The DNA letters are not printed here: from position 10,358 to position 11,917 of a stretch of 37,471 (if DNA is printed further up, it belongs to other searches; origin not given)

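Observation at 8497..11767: Uncharacterised three-gene operon: TusA-like/diiron fusion, ACAD-fold flavoprotein without catalytic Glu, and a cytoplasmic PBP-fold protein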

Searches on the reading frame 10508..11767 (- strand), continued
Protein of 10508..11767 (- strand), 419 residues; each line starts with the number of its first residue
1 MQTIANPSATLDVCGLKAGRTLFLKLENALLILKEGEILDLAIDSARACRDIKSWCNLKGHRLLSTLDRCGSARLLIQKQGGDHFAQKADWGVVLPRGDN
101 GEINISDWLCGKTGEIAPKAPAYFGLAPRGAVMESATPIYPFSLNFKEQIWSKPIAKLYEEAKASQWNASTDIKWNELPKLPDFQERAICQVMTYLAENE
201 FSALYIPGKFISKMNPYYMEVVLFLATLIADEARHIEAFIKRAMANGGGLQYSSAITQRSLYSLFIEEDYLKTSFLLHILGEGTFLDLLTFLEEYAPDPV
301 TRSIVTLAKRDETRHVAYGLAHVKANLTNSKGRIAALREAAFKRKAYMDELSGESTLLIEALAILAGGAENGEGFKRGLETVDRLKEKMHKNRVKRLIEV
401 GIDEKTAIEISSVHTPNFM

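Call 29: find_encoding_contigs(protein=P0085, flank=8000, max_places=1)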
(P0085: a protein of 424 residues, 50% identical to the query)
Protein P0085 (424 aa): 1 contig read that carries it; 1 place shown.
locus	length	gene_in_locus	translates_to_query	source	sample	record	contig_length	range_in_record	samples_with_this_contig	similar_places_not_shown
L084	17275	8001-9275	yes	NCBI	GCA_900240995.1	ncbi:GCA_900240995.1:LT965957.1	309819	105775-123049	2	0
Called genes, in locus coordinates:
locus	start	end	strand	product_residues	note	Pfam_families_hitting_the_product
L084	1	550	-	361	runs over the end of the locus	PF13379:NMT1_2 (weak), PF09084:NMT1, PF12974:Phosphonate-bd (faint), PF13379:NMT1_2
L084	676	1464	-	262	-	PF00881:Nitroreductase, PF14512:TM1586_NiRdase (faint)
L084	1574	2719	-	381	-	PF00557:Peptidase_M24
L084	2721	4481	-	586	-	PF02538:Hydantoinase_B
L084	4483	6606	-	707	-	PF05378:Hydant_A_N, PF01968:Hydantoinase_A, PF19278:Hydant_A_C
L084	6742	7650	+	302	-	PF00126:HTH_1, PF03466:LysR_substrate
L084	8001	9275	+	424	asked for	PF01206:TusA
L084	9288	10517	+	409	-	PF02771:Acyl-CoA_dh_N, PF02770:Acyl-CoA_dh_M, PF00441:Acyl-CoA_dh_1, PF08028:Acyl-CoA_dh_2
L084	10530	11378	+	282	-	PF12974:Phosphonate-bd, PF09084:NMT1 (weak)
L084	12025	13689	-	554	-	PF08447:PAS_3, PF00989:PAS (weak), PF08448:PAS_4, PF13188:PAS_8 (weak), PF13426:PAS_9, PF08447:PAS_3, PF00512:HisKA, PF02518:HATPase_c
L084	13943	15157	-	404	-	PF20181:DUF6544, PF21900:DUF6920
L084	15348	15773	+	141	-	PF11155:DUF2935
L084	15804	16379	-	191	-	PF02441:Flavoprotein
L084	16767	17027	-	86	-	-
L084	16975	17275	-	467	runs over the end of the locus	PF20695:UbiD_N, PF01977:UbiD, PF20696:UbiD_C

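Call 31: predict_structure(alignment_id=A2)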
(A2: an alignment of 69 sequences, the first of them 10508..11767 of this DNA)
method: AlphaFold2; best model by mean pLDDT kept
length: 419 residues; sequences in the alignment: 69
mean_pLDDT: 92.0   pTM: 0.87
mean pLDDT of the five models: 92.0, 90.8, 90.8, 88.6, 77.8
residues with pLDDT >= 90: 322; 70-90: 85; 50-70: 9; < 50: 3
segments of 3 or more residues with pLDDT < 50: 1-3
pLDDT, mean of each block of 10 residues (from residue 1): 70 92 95 94 87 94 87 91 88 90 89 90 81 88 91 92 96 98 98 97 95 92 96 98 97 92 93 95 95 98 98 97 88 91 88 85 96 95 96 96 96 73
secondary structure, 60 per line:
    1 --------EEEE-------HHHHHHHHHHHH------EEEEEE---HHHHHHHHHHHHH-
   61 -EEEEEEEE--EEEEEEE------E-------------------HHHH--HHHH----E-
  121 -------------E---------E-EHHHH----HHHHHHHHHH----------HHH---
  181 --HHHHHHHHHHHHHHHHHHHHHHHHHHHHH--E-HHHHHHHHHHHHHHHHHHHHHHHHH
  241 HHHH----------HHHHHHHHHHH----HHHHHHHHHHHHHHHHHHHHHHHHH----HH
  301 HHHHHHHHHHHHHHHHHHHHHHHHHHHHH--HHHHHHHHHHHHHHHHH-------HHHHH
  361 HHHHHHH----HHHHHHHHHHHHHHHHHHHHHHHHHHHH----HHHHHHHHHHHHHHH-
elements in order: E9-12 H20-31 E38-43 H47-59 E62-69 E72-78 H105-108 H111-114 H147-150 H155-164 H183-211 H216-244 H255-265 H270-294 H299-329 H332-348 H356-367 H372-399 H404-418

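Call 33: fold_search(model_id=the predicted structure, library=pdb)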
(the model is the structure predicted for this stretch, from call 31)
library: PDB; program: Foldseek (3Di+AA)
matches with E <= 10: 695; with E <= 0.001: 49
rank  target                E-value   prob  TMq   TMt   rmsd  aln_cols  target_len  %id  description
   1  6f6f                  8.1e-06  1.00  0.48  0.68   4.4       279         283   18  R2-like ligand-binding oxidase V72I mutant with aerobically reconstituted Mn/Fe cofactor (released 2018-07-04)
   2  4xbw                  8.5e-06  1.00  0.44  0.63   5.8       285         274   18  R2-like ligand-binding oxidase with aerobically reconstituted dimanganese cofactor (released 2015-09-09)
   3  6qk1                  1.1e-05  1.00  0.48  0.68   4.4       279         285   18  R2-like ligand-binding oxidase Y175F mutant with aerobically reconstituted Mn/Fe cofactor (released 2020-02-19)
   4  6f6c_A                1.1e-05  1.00  0.46  0.65   5.3       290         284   19  R2-like ligand-binding oxidase V72A mutant with aerobically reconstituted Mn/Fe cofactor (released 2018-07-04)
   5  6qk0_A                1.4e-05  1.00  0.46  0.65   4.9       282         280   18  R2-like ligand-binding oxidase E69D mutant with anaerobically reconstituted Mn/Fe cofactor (released 2020-02-19)
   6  6f65                  1.5e-05  1.00  0.48  0.67   4.4       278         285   18  R2-like ligand-binding oxidase A171F mutant with aerobically reconstituted Mn/Fe cofactor (released 2018-12-19)
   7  4hr0                  1.5e-05  1.00  0.48  0.67   4.4       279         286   18  R2-like ligand-binding oxidase with aerobically reconstituted metal cofactor (released 2013-10-16)
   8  5dcs                  1.6e-05  1.00  0.48  0.67   4.4       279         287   18  R2-like ligand-binding oxidase with aerobically reconstituted Mn/Fe cofactor (long soak) (released 2015-09-09)
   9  6qjv                  1.6e-05  1.00  0.43  0.61   7.8       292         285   16  R2-like ligand-binding oxidase E69D mutant with aerobically reconstituted Mn/Fe cofactor (released 2020-02-12)
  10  6f6h_A                1.6e-05  1.00  0.43  0.60   6.2       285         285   18  R2-like ligand-binding oxidase V72L mutant with aerobically reconstituted Mn/Fe cofactor (released 2018-07-04)
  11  5omj                  1.8e-05  1.00  0.45  0.64   5.5       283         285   17  R2-like ligand-binding oxidase with aerobically reconstituted metal cofactor after photoconversion (released 2018-01-03)
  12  4xb9                  1.8e-05  1.00  0.37  0.53  11.5       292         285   18  R2-like ligand-binding oxidase with aerobically reconstituted diiron cofactor (released 2015-09-09)
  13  6f6l_B                1.9e-05  1.00  0.45  0.66   4.6       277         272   19  R2-like ligand-binding oxidase Y162F mutant with aerobically reconstituted Mn/Fe cofactor (released 2018-12-19)
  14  6i92                  2.2e-05  1.00  0.43  0.65   5.2       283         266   18  R2-like ligand-binding oxidase G68F mutant with anaerobically reconstituted Mn/Fe cofactor (released 2019-10-16)
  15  6i93                  2.3e-05  1.00  0.49  0.69   4.1       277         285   17  R2-like ligand-binding oxidase G68L mutant with aerobically reconstituted Fe/Fe cofactor (released 2019-10-16)
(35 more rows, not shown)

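Call 37: search_dna_similar(query=window:10508-11767:-, collection=plasmids, mode=protein, max_evalue=1e-10, max_rows=25)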
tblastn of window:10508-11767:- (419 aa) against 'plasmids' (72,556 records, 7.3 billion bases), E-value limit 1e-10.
No match.

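Call 47: search_protein_families(library=pfam, proteins=[L018:9262-10386:+, L018:7404-7859:+, L039:2236-3129:+, L039:3520-5358:+, L044:7278-7937:+, L044:6754-7179:+, L044:5312-6340:+, L022:7514-7906:-, L055:6106-7767:-, L064:9726-10895:+], max_evalue=0.001)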
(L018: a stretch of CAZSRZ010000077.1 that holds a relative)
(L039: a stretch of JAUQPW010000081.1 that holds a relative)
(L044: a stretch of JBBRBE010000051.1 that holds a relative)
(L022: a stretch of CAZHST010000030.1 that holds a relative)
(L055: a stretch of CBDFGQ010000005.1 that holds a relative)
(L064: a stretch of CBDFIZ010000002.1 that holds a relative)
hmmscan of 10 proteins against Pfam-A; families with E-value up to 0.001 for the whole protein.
L018:9262-10386:+ (374 aa): 2 families
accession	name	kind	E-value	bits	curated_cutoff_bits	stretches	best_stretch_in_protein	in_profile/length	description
PF00753.33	Lactamase_B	-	4.8e-10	40.1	22.7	1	71-157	11-93/196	Metallo-beta-lactamase superfamily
PF12706.13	Lactamase_B_2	-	3e-06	27.4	27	1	78-265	3-161/200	Beta-lactamase superfamily domain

L018:7404-7859:+ (151 aa): 0 families

L039:2236-3129:+ (297 aa): 1 family
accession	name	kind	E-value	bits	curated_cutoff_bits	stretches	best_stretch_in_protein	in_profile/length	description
PF00892.27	EamA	-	5.5e-44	150.2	28.2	2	11-141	4-133/135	EamA-like transporter family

L039:3520-5358:+ (612 aa): 2 families
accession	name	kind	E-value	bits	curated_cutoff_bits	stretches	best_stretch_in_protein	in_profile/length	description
PF14224.11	DUF4331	-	1.8e-120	403.4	27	1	31-467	2-421/421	Domain of unknown function (DUF4331)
PF07452.17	CHRD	-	1.2e-27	97.6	24.1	1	491-609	3-117/117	CHRD domain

L044:7278-7937:+ (219 aa): 0 families

L044:6754-7179:+ (141 aa): 2 families
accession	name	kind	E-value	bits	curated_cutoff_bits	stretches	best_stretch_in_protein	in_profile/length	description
PF02635.20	DsrE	-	1.2e-16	61.4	22.7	1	25-140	2-115/116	DsrE/DsrF-like family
PF13686.11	DrsE_2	-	0.00097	19.5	25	0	30-63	7-40/156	DsrE/DsrF/DrsH-like family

L044:5312-6340:+ (342 aa): 0 families

L022:7514-7906:- (130 aa): 0 families

L055:6106-7767:- (553 aa): 1 family
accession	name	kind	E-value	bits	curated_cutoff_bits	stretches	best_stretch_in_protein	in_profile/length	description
PF01642.28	MM_CoA_mutase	-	4.1e-220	732.1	22.1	1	30-545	2-512/512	Methylmalonyl-CoA mutase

L064:9726-10895:+ (389 aa): 1 family
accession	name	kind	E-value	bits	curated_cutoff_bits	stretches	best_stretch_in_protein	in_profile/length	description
PF01717.24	Meth_synt_2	-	7.9e-28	98.1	21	1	7-359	1-306/324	Cobalamin-independent synthase, Catalytic domain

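Call 49: search_protein_families(library=ncbifam, proteins=[L018:9262-10386:+, L018:7404-7859:+, L044:7278-7937:+, L044:6754-7179:+, L044:5312-6340:+, L044:4724-5236:+, L019:9719-10786:+, L019:6054-7046:-, L022:7090-7467:-, L022:6469-6888:-], max_evalue=0.001)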
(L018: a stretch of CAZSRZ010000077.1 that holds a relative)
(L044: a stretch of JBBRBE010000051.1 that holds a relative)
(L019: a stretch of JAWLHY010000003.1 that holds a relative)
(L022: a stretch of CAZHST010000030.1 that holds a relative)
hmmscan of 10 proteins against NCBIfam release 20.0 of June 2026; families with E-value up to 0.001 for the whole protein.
L018:9262-10386:+ (374 aa): 6 families
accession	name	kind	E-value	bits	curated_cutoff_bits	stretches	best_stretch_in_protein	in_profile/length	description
TIGR00361.1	ComEC_Rec2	equivalog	5.8e-09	34.6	190.05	1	217-293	558-633/663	DNA internalization-related competence protein ComEC/Rec2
NF008580.0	PRK11539.1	equivalog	6.7e-08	31.3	969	1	220-290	619-689/758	ComEC family protein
TIGR03413.1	GSH_gloB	equivalog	0.00013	21.5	200.8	0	107-132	43-68/248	hydroxyacylglutathione hydrolase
NF012229.1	bla_class_B_core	domain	0.00022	21.4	100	1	66-130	15-74/139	metallo-beta-lactamase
NF000801.0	PRK00055.1-3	equivalog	0.00028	20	252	0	70-127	24-73/307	ribonuclease Z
TIGR02651.1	RNase_Z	equivalog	0.00058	19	292.95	0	75-127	27-71/302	ribonuclease Z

L018:7404-7859:+ (151 aa): 0 families

L044:7278-7937:+ (219 aa): 0 families

L044:6754-7179:+ (141 aa): 0 families

L044:5312-6340:+ (342 aa): 0 families

L044:4724-5236:+ (170 aa): 18 families
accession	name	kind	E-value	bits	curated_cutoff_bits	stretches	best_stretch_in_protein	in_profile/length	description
NF002636.0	PRK02304.1-5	equivalog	7.1e-72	240.6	125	1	1-170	7-176/176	adenine phosphoribosyltransferase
NF002633.0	PRK02304.1-2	equivalog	5.9e-71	237.8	224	1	1-170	1-170/172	adenine phosphoribosyltransferase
TIGR01090.1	apt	equivalog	2.6e-68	229.4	185.85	1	3-170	1-169/169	adenine phosphoribosyltransferase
NF002634.0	PRK02304.1-3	equivalog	5.9e-64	215.1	170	1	2-165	9-174/182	adenine phosphoribosyltransferase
NF002632.0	PRK02304.1-1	equivalog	6.8e-61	205.2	243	1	3-166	11-174/183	adenine phosphoribosyltransferase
NF009211.0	PRK12560.1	equivalog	9.4e-37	126.6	188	1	2-170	5-176/187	adenine phosphoribosyltransferase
NF006671.0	PRK09219.1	equivalog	8.6e-12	44.9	177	1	31-164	33-170/192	xanthine phosphoribosyltransferase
TIGR01743.1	purR_Bsub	equivalog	5.1e-11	42.1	258.7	1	22-151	102-234/268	pur operon repressor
NF002635.0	PRK02304.1-4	subfamily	1.9e-10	40.6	146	1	29-151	35-155/188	adenine phosphoribosyltransferase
TIGR01367.1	pyrE_Therm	equivalog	6.9e-10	38.8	150.25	1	21-150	29-144/187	orotate phosphoribosyltransferase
TIGR01744.1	XPRTase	equivalog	2.6e-09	37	164.45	1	99-164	105-170/191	xanthine phosphoribosyltransferase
NF040646.1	HPT_Archaea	equivalog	2.9e-09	36.8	200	1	29-149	35-152/184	hypoxanthine/guanine phosphoribosyltransferase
NF006328.0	PRK08558.1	equivalog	3.4e-09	36.7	184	1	22-150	85-215/238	adenine phosphoribosyltransferase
NF005592.0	PRK07322.1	subfamily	2.1e-07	30.5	143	1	48-148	52-157/180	adenine phosphoribosyltransferase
TIGR00336.1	pyrE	equivalog_domain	2.5e-05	24.1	106.8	1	107-151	104-148/173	orotate phosphoribosyltransferase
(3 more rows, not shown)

L019:9719-10786:+ (355 aa): 0 families

L019:6054-7046:- (330 aa): 0 families

L022:7090-7467:- (125 aa): 0 families

L022:6469-6888:- (139 aa): 1 family
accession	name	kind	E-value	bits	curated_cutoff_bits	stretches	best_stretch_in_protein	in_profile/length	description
NF049942.1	DF_fam_seleno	subfamily_domain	3.5e-31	107.1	70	1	37-132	1-96/96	DF family (seleno)protein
